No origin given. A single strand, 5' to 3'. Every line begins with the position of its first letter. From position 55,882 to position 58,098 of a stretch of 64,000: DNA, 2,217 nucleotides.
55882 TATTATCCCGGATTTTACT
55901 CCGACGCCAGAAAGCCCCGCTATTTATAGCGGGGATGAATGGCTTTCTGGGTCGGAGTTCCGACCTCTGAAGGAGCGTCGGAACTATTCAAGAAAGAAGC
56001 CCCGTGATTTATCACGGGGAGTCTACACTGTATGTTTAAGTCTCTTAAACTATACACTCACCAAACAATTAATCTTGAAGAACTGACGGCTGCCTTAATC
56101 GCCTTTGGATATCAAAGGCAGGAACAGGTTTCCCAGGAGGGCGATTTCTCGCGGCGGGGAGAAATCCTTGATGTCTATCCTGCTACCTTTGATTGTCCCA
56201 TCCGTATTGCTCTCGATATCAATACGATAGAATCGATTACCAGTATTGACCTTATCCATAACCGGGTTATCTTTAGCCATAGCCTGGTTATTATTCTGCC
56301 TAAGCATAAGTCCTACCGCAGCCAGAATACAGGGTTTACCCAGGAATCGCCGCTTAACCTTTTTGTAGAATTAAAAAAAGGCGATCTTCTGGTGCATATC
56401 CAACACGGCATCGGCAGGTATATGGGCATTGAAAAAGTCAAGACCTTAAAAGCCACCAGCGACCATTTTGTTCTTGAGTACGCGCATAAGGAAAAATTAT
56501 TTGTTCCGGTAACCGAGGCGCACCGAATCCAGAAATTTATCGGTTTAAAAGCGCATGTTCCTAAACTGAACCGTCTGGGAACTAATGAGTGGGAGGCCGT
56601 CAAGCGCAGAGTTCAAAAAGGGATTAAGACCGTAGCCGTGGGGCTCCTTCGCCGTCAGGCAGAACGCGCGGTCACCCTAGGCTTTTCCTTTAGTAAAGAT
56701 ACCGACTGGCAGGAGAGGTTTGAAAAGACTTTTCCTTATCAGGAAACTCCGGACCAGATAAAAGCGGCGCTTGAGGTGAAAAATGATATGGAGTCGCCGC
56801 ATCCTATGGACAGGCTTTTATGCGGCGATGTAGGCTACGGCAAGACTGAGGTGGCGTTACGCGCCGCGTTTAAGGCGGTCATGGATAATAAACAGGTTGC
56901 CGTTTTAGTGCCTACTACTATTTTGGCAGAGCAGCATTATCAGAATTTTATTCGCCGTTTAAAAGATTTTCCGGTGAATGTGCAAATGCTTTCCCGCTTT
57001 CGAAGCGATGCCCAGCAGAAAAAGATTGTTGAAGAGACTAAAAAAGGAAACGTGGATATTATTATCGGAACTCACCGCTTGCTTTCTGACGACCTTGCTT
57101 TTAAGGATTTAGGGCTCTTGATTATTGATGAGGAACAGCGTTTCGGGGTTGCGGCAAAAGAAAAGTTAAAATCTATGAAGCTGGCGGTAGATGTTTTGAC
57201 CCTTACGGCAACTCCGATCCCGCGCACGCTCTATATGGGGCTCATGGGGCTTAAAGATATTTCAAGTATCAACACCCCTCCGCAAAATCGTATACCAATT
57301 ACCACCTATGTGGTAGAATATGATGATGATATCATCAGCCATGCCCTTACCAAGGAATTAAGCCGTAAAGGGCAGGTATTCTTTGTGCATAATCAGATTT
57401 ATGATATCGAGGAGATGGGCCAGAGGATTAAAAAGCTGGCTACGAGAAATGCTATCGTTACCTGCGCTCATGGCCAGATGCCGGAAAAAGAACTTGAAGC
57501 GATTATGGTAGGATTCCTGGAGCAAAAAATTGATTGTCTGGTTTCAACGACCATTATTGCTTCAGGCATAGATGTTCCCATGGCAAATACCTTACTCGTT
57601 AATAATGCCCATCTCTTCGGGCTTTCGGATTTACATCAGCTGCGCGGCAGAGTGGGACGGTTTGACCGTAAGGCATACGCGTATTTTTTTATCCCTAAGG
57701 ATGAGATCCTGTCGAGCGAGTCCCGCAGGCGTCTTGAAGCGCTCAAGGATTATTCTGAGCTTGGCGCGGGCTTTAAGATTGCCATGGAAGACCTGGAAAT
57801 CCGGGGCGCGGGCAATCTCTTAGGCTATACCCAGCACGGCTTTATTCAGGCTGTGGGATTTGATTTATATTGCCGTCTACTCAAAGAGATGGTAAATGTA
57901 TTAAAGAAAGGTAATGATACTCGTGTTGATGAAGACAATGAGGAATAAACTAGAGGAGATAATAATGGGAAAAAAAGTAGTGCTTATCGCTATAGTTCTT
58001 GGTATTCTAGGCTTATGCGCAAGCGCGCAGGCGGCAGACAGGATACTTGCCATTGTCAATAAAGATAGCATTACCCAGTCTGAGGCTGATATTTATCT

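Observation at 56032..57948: Minimal Mfd: RNAP-interacting domain plus translocase only, with the UvrA-recruiting D2 and the autoinhibitory D7 absent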

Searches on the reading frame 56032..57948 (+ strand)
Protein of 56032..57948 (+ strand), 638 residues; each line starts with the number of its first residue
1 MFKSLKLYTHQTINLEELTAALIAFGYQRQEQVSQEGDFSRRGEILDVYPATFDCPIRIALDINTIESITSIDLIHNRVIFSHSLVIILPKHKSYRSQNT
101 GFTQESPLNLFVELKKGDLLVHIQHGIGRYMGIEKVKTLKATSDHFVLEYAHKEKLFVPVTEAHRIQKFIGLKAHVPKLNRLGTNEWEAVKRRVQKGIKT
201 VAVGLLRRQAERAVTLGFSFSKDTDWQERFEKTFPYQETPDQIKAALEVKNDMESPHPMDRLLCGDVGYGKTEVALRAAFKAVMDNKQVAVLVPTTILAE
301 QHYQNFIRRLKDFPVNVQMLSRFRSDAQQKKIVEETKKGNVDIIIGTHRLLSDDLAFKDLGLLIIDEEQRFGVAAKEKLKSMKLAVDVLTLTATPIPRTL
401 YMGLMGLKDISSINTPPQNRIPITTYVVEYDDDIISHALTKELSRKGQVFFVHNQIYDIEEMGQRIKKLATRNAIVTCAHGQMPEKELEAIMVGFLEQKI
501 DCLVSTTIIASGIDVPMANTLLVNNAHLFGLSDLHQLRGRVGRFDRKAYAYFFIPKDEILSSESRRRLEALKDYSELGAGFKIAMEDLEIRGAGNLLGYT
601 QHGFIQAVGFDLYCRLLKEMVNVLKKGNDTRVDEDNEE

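Call 3: search_protein_families(library=pfam, proteins=[window:56032-57945:+], max_evalue=0.1)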
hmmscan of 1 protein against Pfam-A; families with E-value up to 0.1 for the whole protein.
window:56032-57945:+ (638 aa): 8 families
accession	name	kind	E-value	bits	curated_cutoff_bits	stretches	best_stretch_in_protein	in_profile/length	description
PF00270.35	DEAD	-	8.6e-25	87.8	26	1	259-399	15-163/167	DEAD/DEAH box helicase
PF00271.37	Helicase_C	-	1.5e-19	70.7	23.5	1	438-544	5-109/110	Helicase conserved C-terminal domain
PF17757.6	UvrB_inter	-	2e-18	66.7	22.9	1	5-92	1-89/91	UvrB interaction domain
PF02559.22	CarD_TRCF_RID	-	9.1e-18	64.5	23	1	114-170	1-57/57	CarD-like/TRCF RID domain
PF04851.21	ResIII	-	5.6e-10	39.8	22.5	1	239-395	5-162/164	Type III restriction enzyme, res subunit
PF14814.11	UB2H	-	3e-05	24.4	27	1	7-55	1-49/85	Bifunctional transglycosylase second domain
PF22590.2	Cas3-like_C_2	-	0.012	16.3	27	0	446-545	2-105/106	CRISPR-associated nuclease/helicase Cas3, C-terminal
PF19833.4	RecG_dom3_C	-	0.039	14.4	26.8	0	580-604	4-28/87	ATP-dependent DNA helicase RecG, domain 3, C-terminal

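Call 4: search_protein_families(library=ncbifam, proteins=[window:56032-57945:+], max_evalue=0.1)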
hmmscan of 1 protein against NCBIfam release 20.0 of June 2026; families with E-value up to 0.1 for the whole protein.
window:56032-57945:+ (638 aa): 35 families (the best 25 are shown)
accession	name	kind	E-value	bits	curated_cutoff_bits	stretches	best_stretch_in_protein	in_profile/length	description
TIGR00580.2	mfd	equivalog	2.8e-256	853.3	800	2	91-630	287-825/907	transcription-repair coupling factor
NF007966.0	PRK10689.1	equivalog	2.9e-187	624.7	1329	2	111-632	474-994/1148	transcription-repair coupling factor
NF008168.0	PRK10917.2-2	equivalog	6e-118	395.2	718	1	174-605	305-738/795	ATP-dependent DNA helicase RecG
NF008165.0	PRK10917.1-3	equivalog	1.6e-113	380.6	711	1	206-605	233-635/692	ATP-dependent DNA helicase RecG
TIGR00643.1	recG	equivalog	4.2e-111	372.6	659.4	1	208-606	206-609/629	ATP-dependent DNA helicase RecG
NF008170.0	PRK10917.2-4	equivalog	3e-98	329.8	975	1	189-604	351-770/826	ATP-dependent DNA helicase RecG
NF008164.0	PRK10917.1-2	equivalog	2e-93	313.9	785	1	200-604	241-645/704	ATP-dependent DNA helicase RecG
NF008163.0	PRK10917.1-1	equivalog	5.2e-93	312.6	796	1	178-607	209-645/692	ATP-dependent DNA helicase RecG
NF008166.0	PRK10917.1-4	equivalog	1.6e-84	284.4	864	1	207-603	245-654/705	ATP-dependent DNA helicase RecG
NF008167.0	PRK10917.2-1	equivalog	8.2e-74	249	995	1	200-605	246-687/744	ATP-dependent DNA helicase RecG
NF008169.0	PRK10917.2-3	equivalog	2.3e-57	194.9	555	1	206-603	199-581/610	ATP-dependent DNA helicase RecG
TIGR00595.1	priA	equivalog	7.9e-18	64.3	230.35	1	262-370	1-104/509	replication restart helicase PriA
NF004066.1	PRK05580.1-3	equivalog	1.6e-15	56.5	813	1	178-369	193-377/788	primosomal protein N'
NF004070.0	PRK05580.2-2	equivalog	3.3e-15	55.3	921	1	232-369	191-323/729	primosomal protein N'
NF004067.0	PRK05580.1-4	equivalog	1.1e-14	53.8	763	1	144-370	118-329/737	primosomal protein N'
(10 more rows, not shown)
